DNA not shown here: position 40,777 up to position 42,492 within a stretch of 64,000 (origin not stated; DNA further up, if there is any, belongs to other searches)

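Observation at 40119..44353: Convergent, 3'-overlapping acyl-CoA-type desaturase and B12-dependent radical SAM gene, with a large polytopic membrane protein divergent from the rSAM gene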

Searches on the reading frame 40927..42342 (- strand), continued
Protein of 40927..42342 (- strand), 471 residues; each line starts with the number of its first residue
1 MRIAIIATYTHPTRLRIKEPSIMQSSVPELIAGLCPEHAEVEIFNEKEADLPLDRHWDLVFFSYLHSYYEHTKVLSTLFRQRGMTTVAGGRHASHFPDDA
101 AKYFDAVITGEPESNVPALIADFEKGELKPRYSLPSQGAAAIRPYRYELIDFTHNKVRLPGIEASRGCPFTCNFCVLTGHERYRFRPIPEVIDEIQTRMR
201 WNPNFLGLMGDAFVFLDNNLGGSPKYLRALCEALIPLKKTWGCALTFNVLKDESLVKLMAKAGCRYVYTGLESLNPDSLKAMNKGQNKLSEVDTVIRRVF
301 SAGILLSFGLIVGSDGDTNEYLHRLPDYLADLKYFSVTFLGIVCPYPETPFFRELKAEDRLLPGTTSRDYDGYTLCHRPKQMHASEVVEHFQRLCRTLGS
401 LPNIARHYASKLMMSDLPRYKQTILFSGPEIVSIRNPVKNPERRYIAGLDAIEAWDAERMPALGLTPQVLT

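Call 25: search_protein_representatives(protein=window:40927-42342:-)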
Query: 471 residues. Proteins with E-value up to 0.001 (for the whole library): 24161; up to 1e-10: 5924; up to 1e-30: 656. The best 150 are listed.
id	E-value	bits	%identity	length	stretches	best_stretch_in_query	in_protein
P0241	2.3e-190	649.8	60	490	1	1-469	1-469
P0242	3.7e-133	461.1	74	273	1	199-470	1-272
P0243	1.7e-121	422.7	68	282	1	1-273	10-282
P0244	4.0e-110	385.2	79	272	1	1-207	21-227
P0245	2.7e-100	352.8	72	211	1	1-211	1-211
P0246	2.4e-75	270.5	63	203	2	60-218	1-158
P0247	8.9e-75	268.6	63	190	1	282-468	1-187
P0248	1.4e-72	261.4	41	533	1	1-356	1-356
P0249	1.9e-69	251.1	39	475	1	1-357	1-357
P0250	3.5e-66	240.3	33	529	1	1-396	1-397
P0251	3.2e-62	227.3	81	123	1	1-123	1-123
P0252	1.6e-57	211.8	34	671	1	30-405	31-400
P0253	2.0e-57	211.4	35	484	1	31-408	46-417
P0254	9.3e-56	205.9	34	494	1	21-398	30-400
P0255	2.7e-55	204.4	66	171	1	325-469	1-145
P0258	2.3e-53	198.0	36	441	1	29-394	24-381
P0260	5.5e-53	196.8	33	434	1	27-413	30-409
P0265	3.2e-50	187.7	33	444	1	17-413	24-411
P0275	3.2e-48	181.1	34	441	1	29-407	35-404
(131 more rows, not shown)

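Call 26: search_protein_families(library=ncbifam, proteins=[P0241, P0248, P0249, P0250, P0252, P0253, P0258, P0260, P0265, P0275], max_evalue=1e-20)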
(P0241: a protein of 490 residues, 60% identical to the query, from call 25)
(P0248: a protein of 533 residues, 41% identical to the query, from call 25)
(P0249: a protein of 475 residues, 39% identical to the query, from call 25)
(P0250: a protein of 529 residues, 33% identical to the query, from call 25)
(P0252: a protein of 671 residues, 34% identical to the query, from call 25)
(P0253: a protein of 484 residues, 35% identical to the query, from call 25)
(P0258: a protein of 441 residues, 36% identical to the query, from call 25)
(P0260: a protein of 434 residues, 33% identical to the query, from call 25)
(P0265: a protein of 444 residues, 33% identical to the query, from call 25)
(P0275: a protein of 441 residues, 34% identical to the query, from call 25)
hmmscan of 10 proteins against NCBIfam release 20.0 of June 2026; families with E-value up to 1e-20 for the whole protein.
P0241 (490 aa): 0 families

P0248 (533 aa): 0 families

P0249 (475 aa): 0 families

P0250 (529 aa): 0 families

P0252 (671 aa): 5 families
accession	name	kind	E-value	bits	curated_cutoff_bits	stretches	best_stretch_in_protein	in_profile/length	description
TIGR02026.1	BchE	equivalog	3.3e-30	105.4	481.35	1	165-405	200-438/497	magnesium-protoporphyrin IX monomethyl ester anaerobic oxidative cyclase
TIGR03471.1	HpnJ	equivalog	5.9e-27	94.7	577.6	1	163-399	201-439/472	hopanoid biosynthesis associated radical SAM protein HpnJ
TIGR04013.1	B12_SAM_MJ_1487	hypoth_equivalog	2.3e-24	85.9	251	1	44-349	30-355/382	TIGR04013 family B12-binding domain/radical SAM domain-containing protein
NF050148.1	rSAM_ApyD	equivalog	2.4e-21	75.8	750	0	59-360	76-401/645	RiPP biosynthesis radical SAM protein ApyD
TIGR04072.2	rSAM_ladder_B12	equivalog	6.3e-21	74.5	360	0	56-396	67-418/443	lipid biosynthesis B12-binding/radical SAM protein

P0253 (484 aa): 0 families

P0258 (441 aa): 2 families
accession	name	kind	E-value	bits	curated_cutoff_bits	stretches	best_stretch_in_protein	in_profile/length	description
TIGR04013.1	B12_SAM_MJ_1487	hypoth_equivalog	1.7e-27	96.3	251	1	22-199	12-194/382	TIGR04013 family B12-binding domain/radical SAM domain-containing protein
TIGR03471.1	HpnJ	equivalog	5.1e-26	91.6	577.6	1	157-393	198-441/472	hopanoid biosynthesis associated radical SAM protein HpnJ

P0260 (434 aa): 5 families
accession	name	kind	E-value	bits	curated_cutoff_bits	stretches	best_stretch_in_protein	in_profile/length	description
NF050148.1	rSAM_ApyD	equivalog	5.6e-27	94.4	750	1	75-406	91-441/645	RiPP biosynthesis radical SAM protein ApyD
TIGR03471.1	HpnJ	equivalog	1.1e-26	93.8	577.6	1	165-363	201-398/472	hopanoid biosynthesis associated radical SAM protein HpnJ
TIGR02026.1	BchE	equivalog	5.3e-25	88.2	481.35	1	164-389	197-422/497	magnesium-protoporphyrin IX monomethyl ester anaerobic oxidative cyclase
TIGR04072.2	rSAM_ladder_B12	equivalog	2.7e-24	85.6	360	1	69-359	81-379/443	lipid biosynthesis B12-binding/radical SAM protein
TIGR04013.1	B12_SAM_MJ_1487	hypoth_equivalog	3.6e-22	78.7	251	0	43-210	28-201/382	TIGR04013 family B12-binding domain/radical SAM domain-containing protein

P0265 (444 aa): 1 family
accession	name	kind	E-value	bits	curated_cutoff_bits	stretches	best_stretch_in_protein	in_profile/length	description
TIGR04013.1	B12_SAM_MJ_1487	hypoth_equivalog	8.3e-24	84.1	251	0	34-211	12-194/382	TIGR04013 family B12-binding domain/radical SAM domain-containing protein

P0275 (441 aa): 4 families
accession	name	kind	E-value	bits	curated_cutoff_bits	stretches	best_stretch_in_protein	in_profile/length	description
TIGR04479.1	bcpD_PhpK_rSAM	subfamily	1.7e-24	86.1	600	1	151-332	229-410/504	PhpK family radical SAM P-methyltransferase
NF050148.1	rSAM_ApyD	equivalog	3e-24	85.4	750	1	146-356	181-396/645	RiPP biosynthesis radical SAM protein ApyD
TIGR03471.1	HpnJ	equivalog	1.8e-22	79.9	577.6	1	163-396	197-433/472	hopanoid biosynthesis associated radical SAM protein HpnJ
NF038361.1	rSAM_Sden_1168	equivalog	9.8e-22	77.2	575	1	163-363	282-483/560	Sden_1168 family B12-binding radical SAM P-methyltransferase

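Call 29: search_protein_families(library=pfam, proteins=[L031:7311-7958:+, L064:2298-3920:+, L076:7162-8013:-, L076:9501-10559:+, L076:10382-11881:+, L015:6061-7059:+, L015:7073-7690:-, L078:9488-10345:+, L013:6866-7837:+, L065:6699-7814:+], max_evalue=0.001)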
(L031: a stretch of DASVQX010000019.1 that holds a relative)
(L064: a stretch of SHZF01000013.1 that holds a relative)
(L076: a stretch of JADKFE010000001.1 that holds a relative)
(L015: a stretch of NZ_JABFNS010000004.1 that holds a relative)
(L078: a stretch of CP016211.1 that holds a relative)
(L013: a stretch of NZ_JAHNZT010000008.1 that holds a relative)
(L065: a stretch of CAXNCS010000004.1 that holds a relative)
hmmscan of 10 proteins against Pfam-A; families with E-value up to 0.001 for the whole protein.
L031:7311-7958:+ (215 aa): 1 family
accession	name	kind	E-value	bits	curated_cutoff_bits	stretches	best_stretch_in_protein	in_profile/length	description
PF04116.19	FA_hydroxylase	-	3.6e-14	53.7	31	1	53-193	1-132/132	Fatty acid hydroxylase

L064:2298-3920:+ (541 aa): 2 families
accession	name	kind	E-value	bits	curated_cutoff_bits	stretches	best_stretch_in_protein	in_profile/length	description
PF00027.35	cNMP_binding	-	1.9e-14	53.8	27.5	1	201-285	4-87/89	Cyclic nucleotide-binding domain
PF02517.21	Rce1-like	-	1.4e-12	48.1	22.4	1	443-531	5-90/93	Type II CAAX prenyl endopeptidase Rce1-like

L076:7162-8013:- (284 aa): 1 family
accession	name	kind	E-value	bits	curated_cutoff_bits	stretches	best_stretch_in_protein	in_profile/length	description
PF01553.26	Acyltransferase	-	7.6e-25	87.7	23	1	99-220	1-128/132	Acyltransferase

L076:9501-10559:+ (353 aa): 2 families
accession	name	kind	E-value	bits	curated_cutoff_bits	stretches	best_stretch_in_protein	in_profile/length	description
PF04332.21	DUF475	-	2.5e-114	382.5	27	1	55-346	1-291/293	Protein of unknown function (DUF475)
PF03741.22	TerC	-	7.6e-17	62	27.8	1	46-315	3-176/178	Integral membrane protein TerC family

L076:10382-11881:+ (500 aa): 2 families
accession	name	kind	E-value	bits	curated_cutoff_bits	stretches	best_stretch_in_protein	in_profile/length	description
PF13229.12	Beta_helix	-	5.6e-19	68.8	25.9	1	207-354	20-146/158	Right handed beta helix region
PF05048.19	NosD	-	2.3e-11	44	23.6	1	165-309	24-152/212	Periplasmic copper-binding protein (NosD)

L015:6061-7059:+ (333 aa): 2 families
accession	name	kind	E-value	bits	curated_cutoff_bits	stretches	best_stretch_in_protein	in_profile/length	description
PF03372.29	Exo_endo_phos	-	1.1e-14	55.2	24.5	1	71-322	3-225/225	Endonuclease/Exonuclease/phosphatase family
PF19580.5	Exo_endo_phos_3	-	3.8e-09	36.4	27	1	68-258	2-204/311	Endonuclease/Exonuclease/phosphatase family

L015:7073-7690:- (206 aa): 1 family
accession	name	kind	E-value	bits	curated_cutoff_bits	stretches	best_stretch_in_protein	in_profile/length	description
PF04264.18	YceI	-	1.1e-44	152.8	23.7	1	34-201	1-150/150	YceI-like domain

L078:9488-10345:+ (286 aa): 1 family
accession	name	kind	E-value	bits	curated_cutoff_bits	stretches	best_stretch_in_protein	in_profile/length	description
PF00487.30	FA_desaturase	-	2.8e-19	70.3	29.7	1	55-259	7-230/253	Fatty acid desaturase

L013:6866-7837:+ (324 aa): 5 families
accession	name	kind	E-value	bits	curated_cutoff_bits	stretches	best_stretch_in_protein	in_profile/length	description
PF13145.12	Rotamase_2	-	7.6e-15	56.2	27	1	128-270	2-121/121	PPIC-type PPIASE domain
PF00639.27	Rotamase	-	2.4e-10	41.7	21.7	1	160-255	10-96/97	PPIC-type PPIASE domain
PF13616.12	Rotamase_3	-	3.8e-09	37.5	22.5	1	145-254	12-112/116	PPIC-type PPIASE domain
PF13624.11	SurA_N_3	-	1.2e-07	32.1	27.2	1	17-103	23-114/162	SurA-like N-terminal domain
PF13623.11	SurA_N_2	-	3.1e-05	24.3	28.5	1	9-97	14-109/145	SurA-like N-terminal domain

L065:6699-7814:+ (372 aa): 3 families
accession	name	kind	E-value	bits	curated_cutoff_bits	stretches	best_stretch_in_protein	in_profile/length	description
PF14522.11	Cytochrome_C7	-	1.1e-14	54.4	24.8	2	45-99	2-66/67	Cytochrome c7 and related cytochrome c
PF22113.1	Mtrc-MtrF_II-IV_dom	-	1.2e-08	35.1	30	0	50-220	1-166/176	Outer membrane cytochrome MtrC/MtrF-like, domains II/IV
PF09699.15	Paired_CXXCH_1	-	4.5e-06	26.7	20.6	0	335-372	7-37/41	Doubled CXXCH motif (Paired_CXXCH_1)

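Call 45: find_encoding_contigs(protein=P0248, flank=8000, max_places=4)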
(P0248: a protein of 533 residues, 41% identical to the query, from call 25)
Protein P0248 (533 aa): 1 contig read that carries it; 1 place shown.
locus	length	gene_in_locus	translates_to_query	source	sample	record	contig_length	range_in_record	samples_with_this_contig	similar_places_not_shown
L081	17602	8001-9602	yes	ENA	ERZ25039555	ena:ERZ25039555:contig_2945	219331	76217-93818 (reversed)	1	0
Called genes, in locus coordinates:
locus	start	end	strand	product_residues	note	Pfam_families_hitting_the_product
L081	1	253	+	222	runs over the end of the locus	PF02772:S-AdoMet_synt_M, PF02773:S-AdoMet_synt_C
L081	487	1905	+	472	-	PF05221:AdoHcyase, PF00670:AdoHcyase_NAD, PF02826:2-Hacid_dh_C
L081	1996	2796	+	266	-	PF02219:MTHFR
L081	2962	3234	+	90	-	-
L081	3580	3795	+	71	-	PF00196:GerE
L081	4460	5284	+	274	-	PF00515:TPR_1 (faint), PF07719:TPR_2 (faint), PF13181:TPR_8 (faint), PF13432:TPR_16 (weak)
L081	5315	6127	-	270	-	PF03865:ShlB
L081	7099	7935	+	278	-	PF00072:Response_reg, PF00196:GerE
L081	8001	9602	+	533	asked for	PF02310:B12-binding (faint), PF04055:Radical_SAM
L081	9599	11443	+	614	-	PF00512:HisKA, PF02518:HATPase_c, PF00072:Response_reg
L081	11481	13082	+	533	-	PF00082:Peptidase_S8 (weak)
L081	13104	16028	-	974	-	PF24782:WD40_MABP1-WDR62_2nd (weak), PF24814:WD40_Prp19, PF25168:Beta-prop_WDR36-Utp21_2nd (weak), PF25174:Beta-prop_THOC3, PF25175:Beta-prop_WDR5, PF23381:Beta-prop_IFT122_1st, PF23414:Beta-prop_EML_2, PF00656:Peptidase_C14, +7 more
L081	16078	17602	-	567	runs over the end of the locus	-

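Call 46: find_encoding_contigs(protein=P0249, flank=6000, max_places=4)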
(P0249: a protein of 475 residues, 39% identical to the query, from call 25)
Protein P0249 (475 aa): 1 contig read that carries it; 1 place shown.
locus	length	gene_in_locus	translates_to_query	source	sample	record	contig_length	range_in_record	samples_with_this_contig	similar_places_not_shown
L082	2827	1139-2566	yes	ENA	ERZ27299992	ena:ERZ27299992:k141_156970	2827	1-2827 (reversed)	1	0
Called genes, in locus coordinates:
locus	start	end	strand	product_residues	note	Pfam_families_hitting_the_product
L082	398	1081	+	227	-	PF00072:Response_reg, PF00196:GerE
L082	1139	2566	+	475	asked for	PF04055:Radical_SAM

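Call 47: find_encoding_contigs(protein=P0250, flank=6000, max_places=4)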
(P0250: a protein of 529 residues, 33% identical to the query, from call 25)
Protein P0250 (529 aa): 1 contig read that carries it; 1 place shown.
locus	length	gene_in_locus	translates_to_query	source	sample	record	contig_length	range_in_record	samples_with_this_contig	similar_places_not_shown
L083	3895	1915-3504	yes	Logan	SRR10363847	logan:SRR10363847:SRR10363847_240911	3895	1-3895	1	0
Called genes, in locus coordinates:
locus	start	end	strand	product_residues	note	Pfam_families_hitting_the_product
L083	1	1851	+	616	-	?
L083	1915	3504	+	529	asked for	PF04055:Radical_SAM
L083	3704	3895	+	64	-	?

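Call 48: find_encoding_contigs(protein=P0241, flank=6000, max_places=4)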
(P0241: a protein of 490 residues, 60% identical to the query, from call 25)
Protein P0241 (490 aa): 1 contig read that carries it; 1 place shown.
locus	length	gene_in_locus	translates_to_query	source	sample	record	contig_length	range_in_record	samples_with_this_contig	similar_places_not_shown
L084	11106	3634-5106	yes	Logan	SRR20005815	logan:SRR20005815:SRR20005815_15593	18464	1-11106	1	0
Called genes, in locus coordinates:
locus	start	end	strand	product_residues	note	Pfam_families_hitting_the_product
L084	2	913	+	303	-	?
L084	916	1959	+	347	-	-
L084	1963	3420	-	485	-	PF01082:Cu2_monooxygen (weak), PF03712:Cu2_monoox_C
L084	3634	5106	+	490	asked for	PF02310:B12-binding (faint), PF04055:Radical_SAM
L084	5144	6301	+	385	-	PF00027:cNMP_binding, PF02517:Rce1-like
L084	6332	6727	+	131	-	PF07366:SnoaL (weak), PF12680:SnoaL_2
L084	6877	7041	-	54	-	-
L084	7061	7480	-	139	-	-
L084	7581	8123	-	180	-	PF01967:MoaC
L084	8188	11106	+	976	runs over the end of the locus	-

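Call 54: search_protein_families(library=pfam, alignment_id=A3, max_evalue=0.00001)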
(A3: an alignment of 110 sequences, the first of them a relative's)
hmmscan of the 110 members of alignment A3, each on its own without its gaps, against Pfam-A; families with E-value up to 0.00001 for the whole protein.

A. member 1, L010:6887-7306:- (140 aa): 0 families

B. families by the number of members that match (of 110 scanned): 110 families (the first 25 are shown)
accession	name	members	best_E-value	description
PF08448.16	PAS_4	6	8.3e-12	PAS fold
PF02518.31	HATPase_c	5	1.1e-28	Histidine kinase-, DNA gyrase B-, and HSP90-like ATPase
PF00512.31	HisKA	5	3.8e-15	His Kinase A (phospho-acceptor) domain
PF00072.30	Response_reg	4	1.9e-26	Response regulator receiver domain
PF14559.12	TPR_19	4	1.9e-17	Tetratricopeptide repeat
PF07719.23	TPR_2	4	5.1e-16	Tetratricopeptide repeat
PF13432.12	TPR_16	4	1.3e-12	Tetratricopeptide repeat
PF13428.12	TPR_14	4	3.4e-12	Tetratricopeptide repeat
PF00248.27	Aldo_ket_red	3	2.6e-82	Aldo/keto reductase family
PF00069.31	Pkinase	3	1.3e-49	Protein kinase domain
PF07714.23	PK_Tyr_Ser-Thr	3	1e-34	Protein tyrosine and serine/threonine kinase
PF13414.12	TPR_11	3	1.2e-16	TPR repeat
PF13431.12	TPR_17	3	1.4e-14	Tetratricopeptide repeat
PF00515.34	TPR_1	3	1.6e-14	Tetratricopeptide repeat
PF13426.13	PAS_9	3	1.4e-12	PAS domain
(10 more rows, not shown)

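Call 55: predict_structure(alignment_id=A2)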
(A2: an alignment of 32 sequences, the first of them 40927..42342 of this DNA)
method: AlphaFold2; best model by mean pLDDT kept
length: 471 residues; sequences in the alignment: 32
mean_pLDDT: 92.2   pTM: 0.90
mean pLDDT of the five models: 92.2, 91.3, 91.1, 90.7, 88.8
residues with pLDDT >= 90: 361; 70-90: 101; 50-70: 9; < 50: 0
segments of 3 or more residues with pLDDT < 50: none
pLDDT, mean of each block of 10 residues (from residue 1): 96 90 81 97 92 97 95 98 97 96 97 97 98 94 93 83 90 82 92 95 71 90 94 96 91 96 94 93 85 91 92 96 94 84 95 96 95 97 97 95 88 86 83 91 95 95 96 77
secondary structure, 60 per line:
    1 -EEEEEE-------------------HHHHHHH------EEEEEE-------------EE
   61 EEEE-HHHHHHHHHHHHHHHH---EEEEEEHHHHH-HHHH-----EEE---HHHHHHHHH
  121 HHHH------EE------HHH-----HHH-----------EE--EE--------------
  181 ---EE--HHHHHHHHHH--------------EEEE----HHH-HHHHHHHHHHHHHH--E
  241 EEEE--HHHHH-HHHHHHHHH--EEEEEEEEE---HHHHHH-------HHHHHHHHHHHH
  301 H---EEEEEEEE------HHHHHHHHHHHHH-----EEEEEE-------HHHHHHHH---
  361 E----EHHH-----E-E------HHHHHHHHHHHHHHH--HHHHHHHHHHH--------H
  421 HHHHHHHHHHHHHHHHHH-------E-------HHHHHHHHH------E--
elements in order: E2-7 H27-33 E40-45 E59-64 H66-81 E85-90 H91-95 H97-100 E106-108 H112-124 H188-197 E212-215 H224-237 E240-244 H247-251 H253-261 E264-272 H276-281 H289-301 E305-312 H319-331 E337-342 H350-357 H384-398 H401-411 H420-438 H454-462
